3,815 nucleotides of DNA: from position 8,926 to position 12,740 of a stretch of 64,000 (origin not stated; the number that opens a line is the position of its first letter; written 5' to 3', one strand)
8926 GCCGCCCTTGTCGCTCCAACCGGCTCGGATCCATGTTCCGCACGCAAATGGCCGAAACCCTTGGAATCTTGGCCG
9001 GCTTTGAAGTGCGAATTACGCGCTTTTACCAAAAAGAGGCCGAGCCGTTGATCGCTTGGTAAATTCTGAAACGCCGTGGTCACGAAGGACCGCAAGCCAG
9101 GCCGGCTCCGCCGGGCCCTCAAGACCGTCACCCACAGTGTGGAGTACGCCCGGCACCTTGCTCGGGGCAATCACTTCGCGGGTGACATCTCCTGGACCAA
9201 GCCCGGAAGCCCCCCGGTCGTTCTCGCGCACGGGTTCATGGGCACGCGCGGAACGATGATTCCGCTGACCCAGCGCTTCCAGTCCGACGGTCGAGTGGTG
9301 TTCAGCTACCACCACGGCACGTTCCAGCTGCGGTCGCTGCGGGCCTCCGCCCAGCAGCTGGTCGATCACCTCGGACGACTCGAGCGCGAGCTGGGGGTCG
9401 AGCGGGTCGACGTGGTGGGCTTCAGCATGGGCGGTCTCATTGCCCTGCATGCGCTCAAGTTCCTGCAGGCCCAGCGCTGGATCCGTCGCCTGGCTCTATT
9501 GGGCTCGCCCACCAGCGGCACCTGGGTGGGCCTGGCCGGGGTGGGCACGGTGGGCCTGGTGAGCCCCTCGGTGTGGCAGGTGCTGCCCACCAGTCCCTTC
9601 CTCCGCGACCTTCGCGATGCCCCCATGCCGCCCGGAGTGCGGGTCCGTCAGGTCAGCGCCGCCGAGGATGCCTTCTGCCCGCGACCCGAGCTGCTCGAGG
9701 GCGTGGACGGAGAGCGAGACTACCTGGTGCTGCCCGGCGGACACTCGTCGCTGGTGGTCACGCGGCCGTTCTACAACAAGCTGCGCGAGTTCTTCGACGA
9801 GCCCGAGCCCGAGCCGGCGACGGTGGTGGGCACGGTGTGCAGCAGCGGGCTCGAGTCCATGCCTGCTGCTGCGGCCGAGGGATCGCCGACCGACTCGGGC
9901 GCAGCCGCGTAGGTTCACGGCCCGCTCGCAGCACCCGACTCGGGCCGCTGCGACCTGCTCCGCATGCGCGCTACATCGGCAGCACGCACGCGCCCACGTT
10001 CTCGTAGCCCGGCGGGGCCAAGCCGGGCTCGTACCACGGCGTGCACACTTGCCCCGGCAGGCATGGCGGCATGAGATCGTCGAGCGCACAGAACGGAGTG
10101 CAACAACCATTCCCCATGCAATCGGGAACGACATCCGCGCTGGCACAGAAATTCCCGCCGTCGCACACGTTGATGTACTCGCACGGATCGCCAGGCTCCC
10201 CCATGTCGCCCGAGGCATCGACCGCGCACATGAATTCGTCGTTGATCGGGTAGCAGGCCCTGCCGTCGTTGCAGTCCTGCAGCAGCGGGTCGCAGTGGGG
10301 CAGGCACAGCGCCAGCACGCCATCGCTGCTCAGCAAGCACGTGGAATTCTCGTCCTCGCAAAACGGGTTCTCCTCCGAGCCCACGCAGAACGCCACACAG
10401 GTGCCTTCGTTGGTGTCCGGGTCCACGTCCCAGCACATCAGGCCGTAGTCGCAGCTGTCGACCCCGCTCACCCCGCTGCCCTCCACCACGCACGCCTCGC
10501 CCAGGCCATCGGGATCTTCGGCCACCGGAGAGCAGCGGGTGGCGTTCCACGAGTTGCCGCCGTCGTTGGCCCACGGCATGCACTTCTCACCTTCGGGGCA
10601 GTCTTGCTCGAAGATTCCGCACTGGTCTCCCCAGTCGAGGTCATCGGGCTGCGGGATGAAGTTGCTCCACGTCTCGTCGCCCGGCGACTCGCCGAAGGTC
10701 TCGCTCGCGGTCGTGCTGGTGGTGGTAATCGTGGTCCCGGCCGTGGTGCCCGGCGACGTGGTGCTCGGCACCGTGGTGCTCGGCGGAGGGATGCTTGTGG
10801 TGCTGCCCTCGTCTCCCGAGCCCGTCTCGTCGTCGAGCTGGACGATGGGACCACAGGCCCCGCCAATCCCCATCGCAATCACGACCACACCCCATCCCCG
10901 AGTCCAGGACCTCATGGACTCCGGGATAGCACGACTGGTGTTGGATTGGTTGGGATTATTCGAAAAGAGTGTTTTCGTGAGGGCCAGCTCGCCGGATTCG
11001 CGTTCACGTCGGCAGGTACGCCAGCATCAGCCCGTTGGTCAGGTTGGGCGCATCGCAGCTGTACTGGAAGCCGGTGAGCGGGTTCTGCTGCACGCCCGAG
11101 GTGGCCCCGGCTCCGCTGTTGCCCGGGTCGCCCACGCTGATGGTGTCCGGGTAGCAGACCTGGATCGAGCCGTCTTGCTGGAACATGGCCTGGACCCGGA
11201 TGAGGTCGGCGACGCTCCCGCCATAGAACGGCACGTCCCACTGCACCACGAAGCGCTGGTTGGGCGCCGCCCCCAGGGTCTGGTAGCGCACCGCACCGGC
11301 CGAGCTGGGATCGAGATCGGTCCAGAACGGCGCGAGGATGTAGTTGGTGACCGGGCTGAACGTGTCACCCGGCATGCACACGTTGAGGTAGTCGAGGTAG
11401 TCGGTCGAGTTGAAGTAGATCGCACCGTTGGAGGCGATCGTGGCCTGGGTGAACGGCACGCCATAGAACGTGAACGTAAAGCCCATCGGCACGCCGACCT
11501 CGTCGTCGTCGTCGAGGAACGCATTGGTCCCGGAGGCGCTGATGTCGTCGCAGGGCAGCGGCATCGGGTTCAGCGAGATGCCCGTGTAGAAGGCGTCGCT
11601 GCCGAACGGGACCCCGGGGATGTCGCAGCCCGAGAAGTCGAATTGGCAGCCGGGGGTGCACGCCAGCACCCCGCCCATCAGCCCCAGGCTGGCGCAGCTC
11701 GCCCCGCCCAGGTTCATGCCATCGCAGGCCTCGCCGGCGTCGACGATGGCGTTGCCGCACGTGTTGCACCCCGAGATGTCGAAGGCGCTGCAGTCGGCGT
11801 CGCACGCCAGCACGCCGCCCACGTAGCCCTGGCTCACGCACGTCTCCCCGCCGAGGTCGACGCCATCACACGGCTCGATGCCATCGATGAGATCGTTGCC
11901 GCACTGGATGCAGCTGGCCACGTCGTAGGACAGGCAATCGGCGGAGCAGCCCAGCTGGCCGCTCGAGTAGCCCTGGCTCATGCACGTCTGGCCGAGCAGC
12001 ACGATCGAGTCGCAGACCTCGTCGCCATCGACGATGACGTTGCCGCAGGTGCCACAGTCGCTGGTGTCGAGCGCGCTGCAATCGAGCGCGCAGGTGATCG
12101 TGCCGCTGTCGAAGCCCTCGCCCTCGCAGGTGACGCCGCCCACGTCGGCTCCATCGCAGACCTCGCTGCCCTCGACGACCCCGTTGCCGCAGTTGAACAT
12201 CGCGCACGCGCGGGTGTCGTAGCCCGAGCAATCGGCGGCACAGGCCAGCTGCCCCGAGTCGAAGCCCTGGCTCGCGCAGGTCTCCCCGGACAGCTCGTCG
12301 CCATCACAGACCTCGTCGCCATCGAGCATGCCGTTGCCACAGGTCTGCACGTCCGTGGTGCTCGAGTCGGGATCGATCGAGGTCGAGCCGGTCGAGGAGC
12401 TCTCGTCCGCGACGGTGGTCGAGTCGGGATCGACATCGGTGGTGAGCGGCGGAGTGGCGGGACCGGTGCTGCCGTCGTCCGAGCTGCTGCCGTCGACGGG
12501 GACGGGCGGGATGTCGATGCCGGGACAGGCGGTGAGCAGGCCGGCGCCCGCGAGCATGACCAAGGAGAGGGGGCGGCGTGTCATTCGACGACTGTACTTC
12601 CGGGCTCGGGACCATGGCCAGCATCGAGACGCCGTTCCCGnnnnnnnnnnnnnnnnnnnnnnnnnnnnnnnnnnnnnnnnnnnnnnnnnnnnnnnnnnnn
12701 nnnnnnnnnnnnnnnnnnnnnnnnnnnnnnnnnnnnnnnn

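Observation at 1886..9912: Candidate novel RiPP-type cluster: NHLP-like precursor, rSAM/SPASM, B12-rSAM and carbamoyltransferase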

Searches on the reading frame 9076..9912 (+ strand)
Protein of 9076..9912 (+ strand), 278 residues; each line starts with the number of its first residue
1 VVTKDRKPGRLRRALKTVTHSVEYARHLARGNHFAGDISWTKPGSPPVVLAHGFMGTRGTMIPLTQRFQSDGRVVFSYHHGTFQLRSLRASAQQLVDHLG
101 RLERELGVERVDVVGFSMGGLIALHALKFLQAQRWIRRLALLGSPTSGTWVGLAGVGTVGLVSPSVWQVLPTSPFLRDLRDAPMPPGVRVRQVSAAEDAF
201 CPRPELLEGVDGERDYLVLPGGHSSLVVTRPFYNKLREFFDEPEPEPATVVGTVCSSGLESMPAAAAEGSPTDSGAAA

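Call 7: search_protein_families(library=pfam, max_evalue=0.1, proteins=[window:9076-9912:+])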
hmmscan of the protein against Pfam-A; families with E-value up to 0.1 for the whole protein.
window:9076-9912:+ (278 aa): 13 families
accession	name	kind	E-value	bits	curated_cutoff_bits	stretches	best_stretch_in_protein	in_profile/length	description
PF12697.13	Abhydrolase_6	-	6.7e-08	33.9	26.3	1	48-228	1-152/217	Alpha/beta hydrolase family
PF00561.26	Abhydrolase_1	-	3.4e-07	30.6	25.8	1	46-144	1-102/245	alpha/beta hydrolase fold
PF24096.1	DUF7379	-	4.6e-06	27.1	33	1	64-149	27-115/191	Domain of unknown function (DUF7379)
PF12146.15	Hydrolase_4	-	0.00023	21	27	1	48-143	7-108/239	Serine aminopeptidase, S33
PF02089.21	Palm_thioest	-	0.0011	19.2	26.8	1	47-149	1-113/254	Palmitoyl protein thioesterase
PF07819.20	PGAP1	-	0.0021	18.3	24.3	1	105-148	87-131/233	PGAP1-like alpha/beta domain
PF06028.17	DUF915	-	0.0043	16.9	22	1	90-124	84-118/255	Alpha/beta hydrolase of unknown function (DUF915)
PF01674.24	Lipase_2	-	0.0064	16.5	20.3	1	47-155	3-121/219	Lipase (class 2)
PF05990.18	DUF900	-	0.0076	16.2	20.5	1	86-133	71-118/232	Alpha/beta hydrolase of unknown function (DUF900)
PF00975.26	Thioesterase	-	0.013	16.2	26.4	1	48-144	3-102/226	Thioesterase domain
PF05057.20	DUF676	-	0.021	14.8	20.3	1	88-134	55-103/217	Putative serine esterase (DUF676)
PF02230.22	Abhydrolase_2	-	0.069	13.4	23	0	93-132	91-128/217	Phospholipase/Carboxylesterase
PF12740.14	PETase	-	0.094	12.5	28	0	48-125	57-141/263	PET hydrolase-like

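Call 8: search_protein_families(library=ncbifam, max_evalue=0.1, proteins=[window:9076-9912:+])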
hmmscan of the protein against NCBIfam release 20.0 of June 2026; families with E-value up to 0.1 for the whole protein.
window:9076-9912:+ (278 aa): 10 families
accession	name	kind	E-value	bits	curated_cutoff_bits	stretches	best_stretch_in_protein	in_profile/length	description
NF011457.0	PRK14875.1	equivalog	1.1e-09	37.8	307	1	35-148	119-235/372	acetoin dehydrogenase dihydrolipoyllysine-residue acetyltransferase subunit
TIGR03695.1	menH_SHCHC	equivalog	1.6e-08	34.3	208.55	1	46-143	3-103/252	2-succinyl-6-hydroxy-2,4-cyclohexadiene-1-carboxylate synthase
TIGR02427.1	protocat_pcaD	equivalog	9.5e-06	25.2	255.85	1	43-141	11-109/251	3-oxoadipate enol-lactonase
NF051488.1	bifunc_PcaDC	exception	0.00013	21.2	390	1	46-144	13-111/375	bifunctional 3-oxoadipate enol-lactonase/4-carboxymuconolactone decarboxylase PcaDC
NF051487.1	bifunc_PcaCD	exception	0.00022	20.4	430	1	46-124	173-253/413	bifunctional 4-carboxymuconolactone decarboxylase/3-oxoadipate enol-lactonase PcaCD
NF008340.0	PRK11126.1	equivalog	0.00042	19.6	261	1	42-130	11-99/255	2-succinyl-6-hydroxy-2,4-cyclohexadiene-1-carboxylate synthase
TIGR03611.1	RutD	equivalog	0.00088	18.7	238.5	1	44-125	12-96/258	pyrimidine utilization protein D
NF050089.1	i_nPHAscl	equivalog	0.0022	17.1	300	1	44-144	17-117/288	intracellular short-chain-length polyhydroxyalkanoate depolymerase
NF051441.1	BisHyethTerphBdeA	equivalog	0.0039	16.5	520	1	48-128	102-187/305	bis(hydroxyethyl) terephthalate hydrolase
NF007954.0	PRK10673.1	equivalog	0.0062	15.8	399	1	45-134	16-105/255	esterase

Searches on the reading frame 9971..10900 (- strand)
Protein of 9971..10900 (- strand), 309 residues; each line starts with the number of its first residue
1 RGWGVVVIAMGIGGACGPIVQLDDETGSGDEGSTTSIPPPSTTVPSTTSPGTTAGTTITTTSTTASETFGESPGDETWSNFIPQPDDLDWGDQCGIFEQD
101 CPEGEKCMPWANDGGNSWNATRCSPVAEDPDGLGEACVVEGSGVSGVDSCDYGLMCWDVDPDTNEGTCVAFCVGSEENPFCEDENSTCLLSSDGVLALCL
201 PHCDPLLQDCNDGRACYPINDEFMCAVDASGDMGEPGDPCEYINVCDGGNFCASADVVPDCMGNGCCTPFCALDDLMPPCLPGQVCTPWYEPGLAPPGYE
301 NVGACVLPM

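Call 7: search_protein_families(library=pfam, max_evalue=0.1, proteins=[window:9971-10900:-])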
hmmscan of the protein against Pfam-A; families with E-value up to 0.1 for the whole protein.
window:9971-10900:- (309 aa): 1 family
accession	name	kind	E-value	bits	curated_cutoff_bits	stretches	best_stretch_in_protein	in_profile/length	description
PF01456.22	Mucin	-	0.015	15.7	34.7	1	31-86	47-105/143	Mucin-like glycoprotein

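Call 8: search_protein_families(library=ncbifam, max_evalue=0.1, proteins=[window:9971-10900:-])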
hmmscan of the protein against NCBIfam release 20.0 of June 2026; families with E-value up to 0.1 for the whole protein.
window:9971-10900:- (309 aa): 0 families

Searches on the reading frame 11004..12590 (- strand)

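Call 7: search_protein_families(library=pfam, max_evalue=0.1, proteins=[window:11004-12590:-])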
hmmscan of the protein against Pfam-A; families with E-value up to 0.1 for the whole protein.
window:11004-12590:- (528 aa): 1 family
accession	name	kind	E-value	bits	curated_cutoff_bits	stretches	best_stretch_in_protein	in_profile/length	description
PF06119.19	NIDO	-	0.0095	16.4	25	1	383-437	3-51/186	Nidogen-like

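Call 8: search_protein_families(library=ncbifam, max_evalue=0.1, proteins=[window:11004-12590:-])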
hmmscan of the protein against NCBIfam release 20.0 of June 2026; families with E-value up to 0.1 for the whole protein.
window:11004-12590:- (528 aa): 0 families
